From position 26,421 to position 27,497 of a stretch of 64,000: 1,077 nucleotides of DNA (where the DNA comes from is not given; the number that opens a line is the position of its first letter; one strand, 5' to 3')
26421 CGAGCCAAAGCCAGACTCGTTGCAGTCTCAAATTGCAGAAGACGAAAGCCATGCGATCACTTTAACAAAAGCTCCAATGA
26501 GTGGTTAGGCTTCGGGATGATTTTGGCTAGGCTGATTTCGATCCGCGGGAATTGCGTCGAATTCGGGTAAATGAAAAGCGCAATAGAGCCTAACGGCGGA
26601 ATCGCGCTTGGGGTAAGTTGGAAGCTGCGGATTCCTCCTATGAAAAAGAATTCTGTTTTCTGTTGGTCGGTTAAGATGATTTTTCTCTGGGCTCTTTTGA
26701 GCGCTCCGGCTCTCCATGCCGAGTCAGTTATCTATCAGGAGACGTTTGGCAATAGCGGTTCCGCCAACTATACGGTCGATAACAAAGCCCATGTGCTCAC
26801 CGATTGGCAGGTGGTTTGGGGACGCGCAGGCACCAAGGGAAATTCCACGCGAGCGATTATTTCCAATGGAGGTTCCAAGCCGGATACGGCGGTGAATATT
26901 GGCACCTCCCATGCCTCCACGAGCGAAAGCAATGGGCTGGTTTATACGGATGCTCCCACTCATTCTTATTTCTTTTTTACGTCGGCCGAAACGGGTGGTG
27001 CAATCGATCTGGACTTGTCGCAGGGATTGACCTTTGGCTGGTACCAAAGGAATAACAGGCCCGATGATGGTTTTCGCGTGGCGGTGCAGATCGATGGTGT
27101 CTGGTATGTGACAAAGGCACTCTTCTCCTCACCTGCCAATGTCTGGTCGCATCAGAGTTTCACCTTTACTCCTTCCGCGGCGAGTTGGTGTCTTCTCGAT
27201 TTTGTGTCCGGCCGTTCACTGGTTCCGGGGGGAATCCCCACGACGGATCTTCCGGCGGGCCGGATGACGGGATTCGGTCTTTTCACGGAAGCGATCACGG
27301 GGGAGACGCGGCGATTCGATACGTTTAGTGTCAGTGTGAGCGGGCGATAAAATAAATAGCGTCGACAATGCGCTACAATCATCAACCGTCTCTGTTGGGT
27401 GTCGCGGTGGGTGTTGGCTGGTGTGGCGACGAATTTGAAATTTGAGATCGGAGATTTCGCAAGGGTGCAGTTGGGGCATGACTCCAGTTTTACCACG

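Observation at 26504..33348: Triplicated secreted protein family (X1-X3), each with its own conserved upstream element, interleaved with GH78-like, GH-A-like and AraC genes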

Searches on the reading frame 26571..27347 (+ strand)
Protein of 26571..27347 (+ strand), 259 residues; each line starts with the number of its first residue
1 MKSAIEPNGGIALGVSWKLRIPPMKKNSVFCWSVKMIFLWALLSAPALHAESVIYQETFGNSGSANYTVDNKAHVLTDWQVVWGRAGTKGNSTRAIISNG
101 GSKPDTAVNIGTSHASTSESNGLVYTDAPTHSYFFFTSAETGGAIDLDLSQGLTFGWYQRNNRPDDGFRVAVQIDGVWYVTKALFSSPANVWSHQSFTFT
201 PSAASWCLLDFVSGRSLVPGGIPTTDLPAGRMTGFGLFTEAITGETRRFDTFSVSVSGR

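Call 7: search_protein_families(library=pfam, proteins=[window:26571-27347:+], max_evalue=1)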
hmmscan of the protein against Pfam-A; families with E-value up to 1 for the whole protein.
window:26571-27347:+ (259 aa): 0 families

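Call 8: search_protein_families(library=ncbifam, proteins=[window:26571-27347:+], max_evalue=1)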
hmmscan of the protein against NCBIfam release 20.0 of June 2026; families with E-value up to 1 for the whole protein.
window:26571-27347:+ (259 aa): 0 families
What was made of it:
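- On PEP-CTERM sorting-signal proteins: X1 and X2 give no hit (calls 7, 8).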

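Call 11: find_homologous_proteins(query=A1, max_evalue=0.001)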
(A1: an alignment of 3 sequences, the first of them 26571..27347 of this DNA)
Query A1 (3 sequences) (259 aa, profile of the alignment): 18 proteins with E <= 0.001 among 8000 candidates.
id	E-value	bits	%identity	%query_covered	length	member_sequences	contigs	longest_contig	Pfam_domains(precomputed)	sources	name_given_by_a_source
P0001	5.8e-127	441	48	80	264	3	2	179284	-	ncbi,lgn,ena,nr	ncbi:MAG: hypothetical protein B9S32_14855 [Verrucomicrobia bacterium Tous-C9LFEB]|nr:MAG: hypotheti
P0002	8.9e-119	414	100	86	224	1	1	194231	-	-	-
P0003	8.8e-117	407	38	82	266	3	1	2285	-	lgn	-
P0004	1.2e-109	384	84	91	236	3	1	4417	-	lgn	-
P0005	7.0e-108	378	84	91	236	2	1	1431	-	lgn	-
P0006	1.0e-104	368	48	90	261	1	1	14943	-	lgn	-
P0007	7.2e-88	312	55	87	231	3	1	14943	-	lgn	-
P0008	1.5e-85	305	56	81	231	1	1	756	-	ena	-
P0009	1.7e-49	187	34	92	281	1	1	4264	-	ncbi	-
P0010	7.0e-48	181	40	78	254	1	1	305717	-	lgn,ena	-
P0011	3.1e-38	150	32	84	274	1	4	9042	-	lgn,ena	-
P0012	1.9e-34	137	32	83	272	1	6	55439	-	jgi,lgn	-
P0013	2.0e-25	108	28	92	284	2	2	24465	-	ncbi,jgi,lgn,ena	ncbi:MAG: PEP-CTERM sorting domain-containing protein [Verrucomicrobiia bacterium]|jgi:hypothetical 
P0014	4.6e-21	93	31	36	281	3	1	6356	-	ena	-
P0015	5.0e-18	83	29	86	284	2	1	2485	-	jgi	-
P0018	1.4e-11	62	29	75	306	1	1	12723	-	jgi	jgi:hypothetical protein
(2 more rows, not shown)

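Call 31: find_encoding_contigs(protein=P0006, flank=10000, max_places=4)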
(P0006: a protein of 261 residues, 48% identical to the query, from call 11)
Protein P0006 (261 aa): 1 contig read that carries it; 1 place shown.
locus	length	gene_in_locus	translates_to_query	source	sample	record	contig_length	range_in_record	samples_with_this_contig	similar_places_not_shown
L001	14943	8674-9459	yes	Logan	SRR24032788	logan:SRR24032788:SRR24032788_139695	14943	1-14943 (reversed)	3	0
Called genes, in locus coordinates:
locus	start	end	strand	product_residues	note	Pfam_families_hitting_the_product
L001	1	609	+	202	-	?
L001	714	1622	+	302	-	PF02311:AraC_binding (weak), PF07883:Cupin_2 (weak), PF12833:HTH_18, PF00165:HTH_AraC (weak)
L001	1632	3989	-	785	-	PF02449:Glyco_hydro_42 (weak), PF06452:CBM9_1 (weak)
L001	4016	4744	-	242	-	-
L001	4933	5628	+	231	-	-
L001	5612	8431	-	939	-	PF17389:Bac_rhamnosid6H, PF17390:Bac_rhamnosid_C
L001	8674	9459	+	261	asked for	-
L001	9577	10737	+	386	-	PF00150:Cellulase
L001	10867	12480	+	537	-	PF00072:Response_reg, PF13185:GAF_2, PF01590:GAF, PF00512:HisKA, PF02518:HATPase_c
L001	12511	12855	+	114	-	PF01187:MIF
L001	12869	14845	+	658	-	PF08238:Sel1, PF13650:Asp_protease_2 (weak), PF13975:gag-asp_proteas (faint), PF13180:PDZ_2, PF17820:PDZ_6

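Call 32: find_encoding_contigs(protein=P0010, flank=10000, max_places=3)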
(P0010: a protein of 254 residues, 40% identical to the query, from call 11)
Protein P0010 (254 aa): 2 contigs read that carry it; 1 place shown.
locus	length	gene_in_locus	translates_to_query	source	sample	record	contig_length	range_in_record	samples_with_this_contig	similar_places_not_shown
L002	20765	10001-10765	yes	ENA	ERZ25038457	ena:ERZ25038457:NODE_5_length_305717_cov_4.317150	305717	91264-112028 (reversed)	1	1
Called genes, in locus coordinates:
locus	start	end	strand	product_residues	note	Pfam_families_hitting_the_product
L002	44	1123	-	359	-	PF00596:Aldolase_II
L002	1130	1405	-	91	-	PF03319:EutN_CcmL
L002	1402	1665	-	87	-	PF03319:EutN_CcmL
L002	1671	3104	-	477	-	PF00171:Aldedh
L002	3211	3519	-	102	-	PF03319:EutN_CcmL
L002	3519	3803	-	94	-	PF00936:BMC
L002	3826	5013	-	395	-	PF00871:Acetate_kinase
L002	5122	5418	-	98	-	PF00936:BMC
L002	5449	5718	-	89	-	PF00936:BMC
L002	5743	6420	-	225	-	PF06130:PTAC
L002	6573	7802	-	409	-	-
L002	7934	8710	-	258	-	PF08220:HTH_DeoR, PF00455:DeoRC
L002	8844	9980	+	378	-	PF00392:GntR, PF13377:Peripla_BP_3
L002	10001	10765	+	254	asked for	-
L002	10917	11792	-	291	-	-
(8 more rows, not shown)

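Call 33: find_encoding_contigs(protein=P0012, flank=10000, max_places=3)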
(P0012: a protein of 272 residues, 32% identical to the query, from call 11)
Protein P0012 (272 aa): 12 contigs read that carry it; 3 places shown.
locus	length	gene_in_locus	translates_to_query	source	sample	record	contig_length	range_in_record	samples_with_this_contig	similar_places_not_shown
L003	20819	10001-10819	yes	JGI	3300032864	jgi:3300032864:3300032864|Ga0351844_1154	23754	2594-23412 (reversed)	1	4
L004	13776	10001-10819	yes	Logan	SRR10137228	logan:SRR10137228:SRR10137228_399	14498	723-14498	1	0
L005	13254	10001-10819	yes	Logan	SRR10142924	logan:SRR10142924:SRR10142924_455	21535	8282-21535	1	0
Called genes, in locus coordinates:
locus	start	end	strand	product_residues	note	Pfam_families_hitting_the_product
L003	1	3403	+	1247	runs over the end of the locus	?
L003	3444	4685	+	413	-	-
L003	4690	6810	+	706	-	PF03629:SASA (weak)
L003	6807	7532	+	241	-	PF00657:Lipase_GDSL, PF13472:Lipase_GDSL_2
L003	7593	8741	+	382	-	PF00392:GntR, PF13377:Peripla_BP_3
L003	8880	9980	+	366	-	PF00392:GntR, PF13377:Peripla_BP_3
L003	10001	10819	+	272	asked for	-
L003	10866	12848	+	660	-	PF15979:Glyco_hydro_115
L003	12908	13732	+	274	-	PF02311:AraC_binding, PF12833:HTH_18, PF00165:HTH_AraC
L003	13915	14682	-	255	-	-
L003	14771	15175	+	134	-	PF06803:DUF1232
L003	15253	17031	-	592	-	PF02776:TPP_enzyme_N, PF00205:TPP_enzyme_M, PF02775:TPP_enzyme_C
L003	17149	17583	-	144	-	PF11075:DUF2780 (weak)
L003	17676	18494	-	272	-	PF12146:Hydrolase_4, PF00561:Abhydrolase_1, PF12697:Abhydrolase_6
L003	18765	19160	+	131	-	-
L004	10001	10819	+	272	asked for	-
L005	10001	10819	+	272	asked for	-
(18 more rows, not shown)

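Call 34: find_encoding_contigs(protein=P0013, flank=10000, max_places=3)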
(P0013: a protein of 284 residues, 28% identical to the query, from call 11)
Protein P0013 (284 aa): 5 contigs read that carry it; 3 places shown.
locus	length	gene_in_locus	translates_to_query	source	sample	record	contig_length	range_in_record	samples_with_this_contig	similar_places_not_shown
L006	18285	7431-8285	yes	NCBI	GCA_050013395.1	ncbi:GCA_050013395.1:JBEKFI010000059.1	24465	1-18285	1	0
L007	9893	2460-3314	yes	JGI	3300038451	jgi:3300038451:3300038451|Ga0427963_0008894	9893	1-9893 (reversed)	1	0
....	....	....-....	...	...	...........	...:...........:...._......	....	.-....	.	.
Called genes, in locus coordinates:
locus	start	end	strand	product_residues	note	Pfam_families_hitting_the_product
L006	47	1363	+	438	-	PF07470:Glyco_hydro_88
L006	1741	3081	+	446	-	PF12708:Pect-lyase_RHGA_epim (faint), PF00295:Glyco_hydro_28, PF13229:Beta_helix (faint)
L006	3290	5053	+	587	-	PF01095:Pectinesterase, PF00135:COesterase, PF20434:BD-FAE, PF00561:Abhydrolase_1 (faint), PF07859:Abhydrolase_3, PF00326:Peptidase_S9, PF01738:DLH (weak), PF12146:Hydrolase_4 (faint)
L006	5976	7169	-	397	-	PF00356:LacI, PF13377:Peripla_BP_3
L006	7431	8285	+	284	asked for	-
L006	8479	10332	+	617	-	PF00754:F5_F8_type_C, PF22633:F5_F8_type_C_2, PF00041:fn3 (weak)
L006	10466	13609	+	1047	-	PF02837:Glyco_hydro_2_N, PF22666:Glyco_hydro_2_N2, PF00703:Glyco_hydro_2, PF02836:Glyco_hydro_2_C, PF16355:DUF4982, PF00754:F5_F8_type_C, PF22633:F5_F8_type_C_2, PF00041:fn3, +1 more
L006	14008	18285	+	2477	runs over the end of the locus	PF12951:PATR, PF18911:PKD_4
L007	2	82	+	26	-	?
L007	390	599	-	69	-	-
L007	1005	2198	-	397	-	PF00356:LacI, PF13377:Peripla_BP_3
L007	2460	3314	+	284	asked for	-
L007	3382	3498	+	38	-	-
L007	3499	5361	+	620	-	PF00754:F5_F8_type_C, PF22633:F5_F8_type_C_2, PF00041:fn3 (weak)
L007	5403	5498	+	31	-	-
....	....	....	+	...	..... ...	-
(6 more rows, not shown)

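Call 43: find_related_loci(query=A1, collection=genome_contigs, flank=10000)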
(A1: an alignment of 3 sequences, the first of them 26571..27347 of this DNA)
Query A1 (259 aa) in genome_contigs; peptide patterns used: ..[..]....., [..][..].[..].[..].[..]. (x = any residue, [..] = any of these).
49 stretches matched a pattern; 7 encode a relative of the query (tblastn E <= 1e-3); 6 distinct loci.
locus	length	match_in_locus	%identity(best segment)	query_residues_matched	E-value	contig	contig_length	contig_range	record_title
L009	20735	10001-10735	84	15-259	2e-139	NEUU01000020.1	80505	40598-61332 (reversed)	MAG: Verrucomicrobia bacterium Tous-C9LFEB Verrucomicrobia-Tous-C9LFEB-C20, whole genome shotgun sequence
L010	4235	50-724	28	33-255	2e-12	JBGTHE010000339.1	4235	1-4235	MAG: Lysobacterales bacterium isolate JTS-RE231 k141_7032884, whole genome shotgun sequence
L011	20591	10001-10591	30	14-211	2e-11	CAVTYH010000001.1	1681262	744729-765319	MAG: Pirellulales bacterium isolate MFD04944.bin.2.167 genome assembly, contig: contig_23670, whole genome shotgun seque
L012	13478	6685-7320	30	48-255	9e-15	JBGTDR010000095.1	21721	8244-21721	MAG: Chthoniobacterales bacterium isolate JTS-RE148 k141_9054922, whole genome shotgun sequence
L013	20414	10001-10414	30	50-183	5e-6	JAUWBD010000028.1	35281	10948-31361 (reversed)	MAG: Verrucomicrobiota bacterium isolate CSMAG_1311 CSMAG_1311_k141_344097_length_35281_cov_15.9718, whole genome shotgu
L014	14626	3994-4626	30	54-257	2e-10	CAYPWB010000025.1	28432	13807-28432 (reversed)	MAG TPA_asm: uncultured Planctomycetaceae bacterium isolate SRP332253_co1_62 genome assembly, contig: NODE_2409_length_2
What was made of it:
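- On PEP-CTERM sorting-signal proteins: The rest of the genome was not available, and the single genome_contigs scan had been used (call 43).
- Tried and rejected: The rerun with A1 returned only 6 loci (call 43).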

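Call 46: find_encoding_contigs(protein=P0018, flank=8000, max_places=2)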
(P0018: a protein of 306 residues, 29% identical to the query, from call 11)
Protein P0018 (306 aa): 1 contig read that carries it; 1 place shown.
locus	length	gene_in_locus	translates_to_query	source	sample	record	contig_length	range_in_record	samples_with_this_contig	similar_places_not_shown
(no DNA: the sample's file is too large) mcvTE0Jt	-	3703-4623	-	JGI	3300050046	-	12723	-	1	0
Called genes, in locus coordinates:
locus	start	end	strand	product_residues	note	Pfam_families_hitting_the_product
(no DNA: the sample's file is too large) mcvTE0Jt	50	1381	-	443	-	PF07394:DUF1501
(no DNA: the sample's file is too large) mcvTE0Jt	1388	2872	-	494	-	PF08811:DUF1800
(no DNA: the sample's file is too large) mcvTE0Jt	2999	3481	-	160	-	PF00190:Cupin_1 (weak), PF02311:AraC_binding (weak), PF07883:Cupin_2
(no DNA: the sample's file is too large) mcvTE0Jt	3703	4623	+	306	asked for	-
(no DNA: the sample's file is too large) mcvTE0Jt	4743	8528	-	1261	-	PF02463:SMC_N, PF13175:AAA_15, PF13304:AAA_21 (weak), PF13476:AAA_23, PF06470:SMC_hinge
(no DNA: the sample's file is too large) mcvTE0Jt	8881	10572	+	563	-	PF02638:GHL10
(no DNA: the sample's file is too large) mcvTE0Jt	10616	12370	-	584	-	PF01435:Peptidase_M48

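Call 47: find_encoding_contigs(protein=P0011, flank=8000, max_places=3)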
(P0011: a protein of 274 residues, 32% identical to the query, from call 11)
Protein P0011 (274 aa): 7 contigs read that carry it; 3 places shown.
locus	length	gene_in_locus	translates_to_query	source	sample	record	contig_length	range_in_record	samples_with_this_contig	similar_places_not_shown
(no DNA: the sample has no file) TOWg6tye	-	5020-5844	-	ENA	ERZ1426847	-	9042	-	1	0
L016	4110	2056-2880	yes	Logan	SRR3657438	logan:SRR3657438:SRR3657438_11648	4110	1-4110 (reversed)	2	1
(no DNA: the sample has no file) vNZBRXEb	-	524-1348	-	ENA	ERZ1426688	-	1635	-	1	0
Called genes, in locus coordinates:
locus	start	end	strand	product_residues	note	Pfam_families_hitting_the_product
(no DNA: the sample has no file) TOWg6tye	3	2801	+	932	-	?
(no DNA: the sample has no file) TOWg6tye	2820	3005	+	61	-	-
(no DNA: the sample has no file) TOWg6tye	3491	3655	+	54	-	-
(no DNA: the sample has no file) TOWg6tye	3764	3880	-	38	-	-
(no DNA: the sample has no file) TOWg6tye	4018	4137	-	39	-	-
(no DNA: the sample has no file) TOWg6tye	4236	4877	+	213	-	PF02055:Glyco_hydro_30, PF17189:Glyco_hydro_30C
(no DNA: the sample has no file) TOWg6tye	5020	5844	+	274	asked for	-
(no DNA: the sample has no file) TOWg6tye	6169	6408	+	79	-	-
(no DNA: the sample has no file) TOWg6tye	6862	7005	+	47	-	-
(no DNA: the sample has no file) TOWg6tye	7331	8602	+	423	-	-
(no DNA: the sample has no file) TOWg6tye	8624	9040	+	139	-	?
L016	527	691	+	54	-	-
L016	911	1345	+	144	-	PF00703:Glyco_hydro_2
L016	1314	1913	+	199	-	PF02055:Glyco_hydro_30, PF17189:Glyco_hydro_30C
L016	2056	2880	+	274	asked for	-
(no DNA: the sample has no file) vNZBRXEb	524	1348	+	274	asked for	-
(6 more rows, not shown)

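Call 53: search_protein_families(library=pfam, proteins=[L011:6896-7933:+, L011:8048-9079:-, L011:12877-14883:-, L012:3656-5260:-, L012:5344-6426:-, L013:5691-9785:-, L013:10838-13126:-, L014:1611-2876:+, L014:4706-5773:+, L010:893-1717:+], max_evalue=0.001)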
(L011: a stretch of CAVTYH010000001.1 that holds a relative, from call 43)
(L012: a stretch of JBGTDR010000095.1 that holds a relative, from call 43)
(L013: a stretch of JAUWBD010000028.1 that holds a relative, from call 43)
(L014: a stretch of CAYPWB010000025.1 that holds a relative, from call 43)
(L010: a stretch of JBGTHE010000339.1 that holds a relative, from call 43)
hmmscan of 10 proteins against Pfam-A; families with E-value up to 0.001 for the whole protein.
L011:6896-7933:+ (346 aa): 2 families
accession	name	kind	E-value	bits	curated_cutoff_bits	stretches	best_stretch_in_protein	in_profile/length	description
PF00814.31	TsaD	-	8.6e-93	311.3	24.8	1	24-322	2-263/264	tRNA N6-adenosine threonylcarbamoyltransferase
PF22521.2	HypF_C_2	-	1.3e-06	28.8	27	1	224-312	144-230/241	Carbamoyltransferase, Kae1-like Domain, second subdomain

L011:8048-9079:- (344 aa): 1 family
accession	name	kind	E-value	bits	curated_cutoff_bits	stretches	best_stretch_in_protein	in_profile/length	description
PF00160.26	Pro_isomerase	-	8.4e-40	137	21.7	1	181-340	2-157/159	Cyclophilin type peptidyl-prolyl cis-trans isomerase/CLD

L011:12877-14883:- (669 aa): 1 family
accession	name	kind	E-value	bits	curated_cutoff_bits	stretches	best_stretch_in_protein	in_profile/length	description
PF03928.20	HbpS-like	-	9.6e-16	58.4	25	1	584-632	75-122/128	Haem degrading protein HbpS-like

L012:3656-5260:- (535 aa): 22 families
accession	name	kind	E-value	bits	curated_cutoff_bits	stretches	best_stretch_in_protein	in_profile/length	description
PF00005.33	ABC_tran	-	1.7e-51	174.9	25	2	333-463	2-137/137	ABC transporter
PF12848.13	ABC_tran_Xtn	-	8.6e-31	106.3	25.9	1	220-304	1-85/85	ABC transporter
PF13304.12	AAA_21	-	3.7e-19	70.3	27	1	345-407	2-68/304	AAA domain, putative AbiEii toxin, Type IV TA system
PF02463.25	SMC_N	-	9.8e-12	45.2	40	0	343-368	25-50/220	RecF/RecN/SMC N terminal domain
PF13555.12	AAA_29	-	4.2e-11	42.9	27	1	332-359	12-39/61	P-loop containing region of AAA domain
PF13476.12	AAA_23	-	5.9e-10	40.6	27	1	344-382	21-61/201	AAA domain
PF03193.22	RsgA_GTPase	-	1.8e-07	31.6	30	0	331-373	96-137/174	RsgA GTPase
PF13175.12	AAA_15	-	1.2e-06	28.8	32.1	0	344-367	25-48/374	AAA ATPase domain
PF13401.12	AAA_22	-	1.8e-05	25.5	27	0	345-363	8-26/130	AAA domain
PF01926.29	MMR_HSR1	-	1.9e-05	25.1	21.9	0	29-50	1-22/113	50S ribosome-binding GTPase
PF13521.12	AAA_28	-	4.2e-05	24.3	27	0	346-365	3-22/164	AAA domain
PF13604.12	AAA_30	-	4.4e-05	23.7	27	0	344-369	20-45/191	AAA domain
PF13191.12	AAA_16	-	5.3e-05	24.2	32.6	0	341-365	23-47/167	AAA ATPase domain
PF13481.12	AAA_25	-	7.8e-05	22.8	27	0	339-359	30-50/195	AAA domain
PF13671.12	AAA_33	-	8.8e-05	23.3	27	0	31-63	3-33/143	AAA domain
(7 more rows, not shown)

L012:5344-6426:- (361 aa): 2 families
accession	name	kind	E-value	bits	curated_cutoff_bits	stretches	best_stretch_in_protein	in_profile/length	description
PF00356.27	LacI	-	8.8e-11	41.9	27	1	5-50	1-46/46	Bacterial regulatory proteins, lacI family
PF13377.12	Peripla_BP_3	-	0.00029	21.4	26.5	0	184-254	2-81/167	Periplasmic binding protein-like domain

L013:5691-9785:- (1365 aa): 1 family
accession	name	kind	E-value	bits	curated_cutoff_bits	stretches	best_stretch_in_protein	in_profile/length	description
PF13229.12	Beta_helix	-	2.2e-05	24.6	25.9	0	959-1043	55-135/158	Right handed beta helix region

L013:10838-13126:- (763 aa): 0 families

L014:1611-2876:+ (422 aa): 1 family
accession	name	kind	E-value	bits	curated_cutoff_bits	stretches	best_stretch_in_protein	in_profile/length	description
PF22599.2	SecDF_P1_head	-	3.7e-23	82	27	1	299-404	13-114/114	SecDF, P1 head subdomain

L014:4706-5773:+ (356 aa): 2 families
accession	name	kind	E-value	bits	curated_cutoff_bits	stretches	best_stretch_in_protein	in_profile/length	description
PF07596.16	SBP_bac_10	-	8.7e-43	147.7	23.3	1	59-334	1-265/268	Protein of unknown function (DUF1559)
PF07963.17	N_methyl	-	1.2e-07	31.4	21.2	1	31-55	3-27/27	Prokaryotic N-terminal methylation motif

L010:893-1717:+ (275 aa): 1 family
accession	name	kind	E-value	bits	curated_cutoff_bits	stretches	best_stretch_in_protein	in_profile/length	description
PF03629.24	SASA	-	6.1e-41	140.9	24.8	1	35-264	2-225/226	Carbohydrate esterase, sialic acid-specific acetylesterase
